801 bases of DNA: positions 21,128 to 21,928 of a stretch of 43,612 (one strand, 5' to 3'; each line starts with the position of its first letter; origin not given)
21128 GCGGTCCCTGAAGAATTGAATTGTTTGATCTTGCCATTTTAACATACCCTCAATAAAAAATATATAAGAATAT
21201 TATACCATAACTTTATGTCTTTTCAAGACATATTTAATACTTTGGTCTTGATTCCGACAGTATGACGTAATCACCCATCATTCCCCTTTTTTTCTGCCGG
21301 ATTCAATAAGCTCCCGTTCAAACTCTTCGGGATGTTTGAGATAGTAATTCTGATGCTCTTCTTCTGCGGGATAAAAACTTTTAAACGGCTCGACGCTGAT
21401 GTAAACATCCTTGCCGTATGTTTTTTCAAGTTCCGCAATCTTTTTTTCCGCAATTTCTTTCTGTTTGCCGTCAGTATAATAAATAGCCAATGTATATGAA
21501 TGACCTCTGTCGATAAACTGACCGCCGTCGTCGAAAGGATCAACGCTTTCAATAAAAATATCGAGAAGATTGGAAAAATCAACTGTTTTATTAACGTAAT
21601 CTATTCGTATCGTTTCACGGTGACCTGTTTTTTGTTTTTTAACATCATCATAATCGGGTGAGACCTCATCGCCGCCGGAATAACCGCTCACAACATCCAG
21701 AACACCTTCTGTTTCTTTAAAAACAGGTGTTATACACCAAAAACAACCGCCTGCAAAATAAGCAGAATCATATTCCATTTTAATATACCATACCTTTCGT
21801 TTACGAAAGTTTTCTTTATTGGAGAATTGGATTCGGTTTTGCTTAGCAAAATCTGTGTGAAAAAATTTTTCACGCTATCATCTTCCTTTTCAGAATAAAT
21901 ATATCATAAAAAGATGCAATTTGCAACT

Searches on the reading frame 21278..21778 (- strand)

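Call 11: search_protein_families(library=pfam, proteins=[window:21278-21778:-])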
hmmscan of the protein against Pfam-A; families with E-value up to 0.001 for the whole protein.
window:21278-21778:- (166 aa): 1 family
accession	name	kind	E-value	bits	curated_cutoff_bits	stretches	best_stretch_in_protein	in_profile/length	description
PF01625.27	PMSR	-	1.7e-51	174.9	23.7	1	6-153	2-151/153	Peptide methionine sulfoxide reductase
